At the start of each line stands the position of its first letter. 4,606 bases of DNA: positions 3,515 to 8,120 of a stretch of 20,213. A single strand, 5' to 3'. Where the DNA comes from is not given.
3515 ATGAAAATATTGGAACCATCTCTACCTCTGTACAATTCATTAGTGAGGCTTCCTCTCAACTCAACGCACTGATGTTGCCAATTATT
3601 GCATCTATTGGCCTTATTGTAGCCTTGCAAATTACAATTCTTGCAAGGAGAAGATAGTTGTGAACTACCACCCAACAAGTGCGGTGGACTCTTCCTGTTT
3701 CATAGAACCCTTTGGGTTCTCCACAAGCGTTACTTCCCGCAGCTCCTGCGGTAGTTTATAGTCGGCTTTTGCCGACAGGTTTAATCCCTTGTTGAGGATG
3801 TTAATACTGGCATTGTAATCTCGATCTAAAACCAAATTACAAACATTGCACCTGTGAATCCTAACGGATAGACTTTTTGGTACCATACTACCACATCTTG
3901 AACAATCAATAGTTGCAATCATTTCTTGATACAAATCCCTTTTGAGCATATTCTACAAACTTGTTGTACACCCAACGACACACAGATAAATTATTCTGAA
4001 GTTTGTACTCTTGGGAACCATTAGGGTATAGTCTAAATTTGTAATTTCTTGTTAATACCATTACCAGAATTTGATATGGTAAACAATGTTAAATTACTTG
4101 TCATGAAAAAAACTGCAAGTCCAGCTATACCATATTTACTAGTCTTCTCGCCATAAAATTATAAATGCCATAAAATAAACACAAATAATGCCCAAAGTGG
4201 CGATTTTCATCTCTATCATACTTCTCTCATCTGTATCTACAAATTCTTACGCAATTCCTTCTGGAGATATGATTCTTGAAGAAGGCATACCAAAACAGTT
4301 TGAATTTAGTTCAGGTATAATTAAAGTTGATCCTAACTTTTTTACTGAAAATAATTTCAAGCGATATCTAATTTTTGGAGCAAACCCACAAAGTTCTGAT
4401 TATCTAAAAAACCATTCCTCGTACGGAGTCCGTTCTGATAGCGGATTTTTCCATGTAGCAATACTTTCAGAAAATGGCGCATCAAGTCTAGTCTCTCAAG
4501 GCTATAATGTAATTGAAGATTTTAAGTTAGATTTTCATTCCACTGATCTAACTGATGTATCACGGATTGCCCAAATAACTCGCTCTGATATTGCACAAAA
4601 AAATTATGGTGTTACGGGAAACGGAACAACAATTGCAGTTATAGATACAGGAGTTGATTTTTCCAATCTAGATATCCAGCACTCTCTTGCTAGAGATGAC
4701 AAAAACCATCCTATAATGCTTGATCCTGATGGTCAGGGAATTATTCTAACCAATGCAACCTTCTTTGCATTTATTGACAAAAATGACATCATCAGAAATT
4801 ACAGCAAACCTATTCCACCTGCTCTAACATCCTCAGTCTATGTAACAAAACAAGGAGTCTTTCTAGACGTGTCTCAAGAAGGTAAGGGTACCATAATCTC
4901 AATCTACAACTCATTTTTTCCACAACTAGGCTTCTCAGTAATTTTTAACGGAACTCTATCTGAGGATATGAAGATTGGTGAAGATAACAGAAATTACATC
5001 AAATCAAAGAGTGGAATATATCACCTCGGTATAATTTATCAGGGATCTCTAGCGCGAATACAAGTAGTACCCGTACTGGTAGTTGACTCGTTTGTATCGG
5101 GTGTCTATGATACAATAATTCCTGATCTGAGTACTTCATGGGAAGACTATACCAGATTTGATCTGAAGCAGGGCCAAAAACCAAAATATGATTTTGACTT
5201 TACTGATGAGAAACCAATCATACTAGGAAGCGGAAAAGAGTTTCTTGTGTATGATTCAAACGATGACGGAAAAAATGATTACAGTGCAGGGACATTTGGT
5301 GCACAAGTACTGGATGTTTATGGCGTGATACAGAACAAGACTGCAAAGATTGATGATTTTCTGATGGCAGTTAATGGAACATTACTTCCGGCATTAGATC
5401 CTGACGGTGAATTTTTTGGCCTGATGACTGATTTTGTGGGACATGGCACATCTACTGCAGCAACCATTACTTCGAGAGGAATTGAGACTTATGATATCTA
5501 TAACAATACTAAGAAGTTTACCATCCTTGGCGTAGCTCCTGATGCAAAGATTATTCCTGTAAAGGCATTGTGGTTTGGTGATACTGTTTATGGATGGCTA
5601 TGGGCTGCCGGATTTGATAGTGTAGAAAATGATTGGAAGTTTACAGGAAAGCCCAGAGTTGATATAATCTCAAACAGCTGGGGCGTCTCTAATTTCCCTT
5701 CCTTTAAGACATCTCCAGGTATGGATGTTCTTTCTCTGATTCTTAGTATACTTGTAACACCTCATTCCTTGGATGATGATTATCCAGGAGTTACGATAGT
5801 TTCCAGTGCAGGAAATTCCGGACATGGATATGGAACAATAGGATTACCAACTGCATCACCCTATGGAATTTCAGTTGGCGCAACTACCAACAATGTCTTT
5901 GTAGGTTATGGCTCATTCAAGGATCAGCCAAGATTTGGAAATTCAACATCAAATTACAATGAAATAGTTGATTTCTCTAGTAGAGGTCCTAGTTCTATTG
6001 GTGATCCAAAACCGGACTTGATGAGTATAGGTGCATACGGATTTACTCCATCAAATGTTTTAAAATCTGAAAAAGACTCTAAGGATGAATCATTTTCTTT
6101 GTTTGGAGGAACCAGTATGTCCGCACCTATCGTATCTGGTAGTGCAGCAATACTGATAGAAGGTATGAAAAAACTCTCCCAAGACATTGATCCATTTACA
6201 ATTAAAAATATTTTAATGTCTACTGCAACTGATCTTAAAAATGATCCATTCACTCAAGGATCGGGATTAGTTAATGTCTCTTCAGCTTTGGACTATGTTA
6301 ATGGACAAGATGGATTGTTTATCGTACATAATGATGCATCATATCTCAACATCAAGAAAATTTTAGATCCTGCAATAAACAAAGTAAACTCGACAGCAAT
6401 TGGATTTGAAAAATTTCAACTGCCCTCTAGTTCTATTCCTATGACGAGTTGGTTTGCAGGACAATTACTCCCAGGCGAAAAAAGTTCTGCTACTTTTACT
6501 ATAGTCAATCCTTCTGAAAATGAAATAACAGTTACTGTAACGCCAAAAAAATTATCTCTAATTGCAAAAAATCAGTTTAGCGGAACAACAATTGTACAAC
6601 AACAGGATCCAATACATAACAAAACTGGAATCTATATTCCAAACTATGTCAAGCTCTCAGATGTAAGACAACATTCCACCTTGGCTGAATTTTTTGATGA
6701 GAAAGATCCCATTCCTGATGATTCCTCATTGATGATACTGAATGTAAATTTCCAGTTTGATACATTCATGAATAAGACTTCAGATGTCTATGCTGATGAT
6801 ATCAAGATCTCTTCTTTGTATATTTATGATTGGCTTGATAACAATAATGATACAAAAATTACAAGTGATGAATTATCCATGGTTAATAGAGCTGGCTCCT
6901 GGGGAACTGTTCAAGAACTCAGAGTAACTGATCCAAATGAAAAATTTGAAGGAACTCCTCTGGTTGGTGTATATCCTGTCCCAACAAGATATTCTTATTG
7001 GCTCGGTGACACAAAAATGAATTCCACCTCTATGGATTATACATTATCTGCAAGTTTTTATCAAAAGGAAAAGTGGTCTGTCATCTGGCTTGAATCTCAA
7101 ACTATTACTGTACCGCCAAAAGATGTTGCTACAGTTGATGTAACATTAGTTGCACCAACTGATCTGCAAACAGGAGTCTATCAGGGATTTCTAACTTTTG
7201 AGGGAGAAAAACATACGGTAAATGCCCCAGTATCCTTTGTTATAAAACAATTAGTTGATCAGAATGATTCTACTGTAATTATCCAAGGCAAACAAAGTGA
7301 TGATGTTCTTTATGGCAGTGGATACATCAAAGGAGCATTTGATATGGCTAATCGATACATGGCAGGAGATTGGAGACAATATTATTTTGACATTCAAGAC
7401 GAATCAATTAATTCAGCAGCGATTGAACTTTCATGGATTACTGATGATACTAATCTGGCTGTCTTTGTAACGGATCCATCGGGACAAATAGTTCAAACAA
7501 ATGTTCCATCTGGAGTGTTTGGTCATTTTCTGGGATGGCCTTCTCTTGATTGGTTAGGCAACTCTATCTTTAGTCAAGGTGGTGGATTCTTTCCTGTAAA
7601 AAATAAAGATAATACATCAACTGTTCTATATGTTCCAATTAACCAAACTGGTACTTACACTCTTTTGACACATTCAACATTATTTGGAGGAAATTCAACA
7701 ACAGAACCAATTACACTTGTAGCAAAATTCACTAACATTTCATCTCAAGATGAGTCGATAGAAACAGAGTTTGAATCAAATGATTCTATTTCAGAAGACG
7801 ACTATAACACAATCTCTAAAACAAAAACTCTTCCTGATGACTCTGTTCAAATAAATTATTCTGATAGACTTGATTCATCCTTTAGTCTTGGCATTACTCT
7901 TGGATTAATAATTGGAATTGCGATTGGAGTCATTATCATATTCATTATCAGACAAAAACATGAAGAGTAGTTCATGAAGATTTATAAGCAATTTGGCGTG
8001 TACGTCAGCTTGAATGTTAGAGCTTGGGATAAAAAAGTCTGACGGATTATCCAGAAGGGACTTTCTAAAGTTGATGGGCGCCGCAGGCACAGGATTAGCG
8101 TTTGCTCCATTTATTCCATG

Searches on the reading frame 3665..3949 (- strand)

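Call 40: search_protein_families(library=pfam, proteins=[window:3665-3949:-], max_evalue=0.001)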
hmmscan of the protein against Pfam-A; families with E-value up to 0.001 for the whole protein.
window:3665-3949:- (94 aa): 1 family
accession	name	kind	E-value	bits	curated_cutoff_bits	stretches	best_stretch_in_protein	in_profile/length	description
PF07282.18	Cas12f1-like_TNB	-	1.2e-09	38.7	26.3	1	15-51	30-60/60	Cas12f1-like, TNB domain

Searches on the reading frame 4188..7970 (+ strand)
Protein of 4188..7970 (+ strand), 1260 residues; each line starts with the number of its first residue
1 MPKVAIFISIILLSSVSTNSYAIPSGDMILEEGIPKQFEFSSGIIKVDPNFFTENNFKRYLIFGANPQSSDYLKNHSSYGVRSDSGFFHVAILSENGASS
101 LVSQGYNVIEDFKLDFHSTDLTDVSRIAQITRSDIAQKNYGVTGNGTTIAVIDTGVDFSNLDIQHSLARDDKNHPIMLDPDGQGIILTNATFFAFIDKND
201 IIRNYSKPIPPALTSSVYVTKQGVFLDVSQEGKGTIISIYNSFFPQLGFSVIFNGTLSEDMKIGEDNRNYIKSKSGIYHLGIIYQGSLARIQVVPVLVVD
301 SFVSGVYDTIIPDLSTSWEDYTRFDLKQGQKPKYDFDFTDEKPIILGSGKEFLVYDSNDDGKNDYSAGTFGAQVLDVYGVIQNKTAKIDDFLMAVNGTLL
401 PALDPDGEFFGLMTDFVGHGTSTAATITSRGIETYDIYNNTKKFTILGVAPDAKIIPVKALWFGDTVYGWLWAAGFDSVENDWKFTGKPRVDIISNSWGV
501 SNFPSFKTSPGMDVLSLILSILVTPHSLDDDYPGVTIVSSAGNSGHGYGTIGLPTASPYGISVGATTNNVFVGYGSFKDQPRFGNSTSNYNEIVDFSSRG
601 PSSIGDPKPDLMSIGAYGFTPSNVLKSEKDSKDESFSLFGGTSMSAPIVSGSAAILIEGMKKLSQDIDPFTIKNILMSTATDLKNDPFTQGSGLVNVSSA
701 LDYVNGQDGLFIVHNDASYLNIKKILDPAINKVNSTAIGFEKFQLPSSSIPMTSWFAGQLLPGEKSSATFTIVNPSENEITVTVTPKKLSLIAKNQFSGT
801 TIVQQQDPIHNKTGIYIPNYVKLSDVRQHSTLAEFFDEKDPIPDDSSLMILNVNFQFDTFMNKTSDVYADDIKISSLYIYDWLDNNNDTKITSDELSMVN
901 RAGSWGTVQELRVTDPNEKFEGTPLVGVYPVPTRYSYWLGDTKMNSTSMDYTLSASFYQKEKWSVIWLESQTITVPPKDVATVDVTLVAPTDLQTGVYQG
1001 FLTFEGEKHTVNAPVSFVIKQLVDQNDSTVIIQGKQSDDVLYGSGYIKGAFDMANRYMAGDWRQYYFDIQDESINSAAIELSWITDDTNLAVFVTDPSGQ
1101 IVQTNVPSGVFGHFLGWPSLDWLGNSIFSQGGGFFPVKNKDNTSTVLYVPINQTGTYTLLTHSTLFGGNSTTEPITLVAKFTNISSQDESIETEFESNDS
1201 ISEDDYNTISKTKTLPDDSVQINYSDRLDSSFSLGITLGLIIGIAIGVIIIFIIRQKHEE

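Call 40: search_protein_families(library=pfam, proteins=[window:4188-7970:+], max_evalue=0.001)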
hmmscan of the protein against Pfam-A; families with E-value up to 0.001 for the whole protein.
window:4188-7970:+ (1260 aa): 3 families
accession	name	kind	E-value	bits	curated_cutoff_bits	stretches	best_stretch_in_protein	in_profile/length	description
PF00082.27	Peptidase_S8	-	2.3e-35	122.7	21.8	1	415-692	52-287/288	Subtilase family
PF06280.18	fn3_5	-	6.3e-08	33.7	27.6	1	961-1010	55-104/112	Fn3-like domain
PF06030.18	WxLIP_PGBD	-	0.00085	19.8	27.3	0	966-1005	80-120/121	WxL Interacting Protein, peptidoglycan binding domain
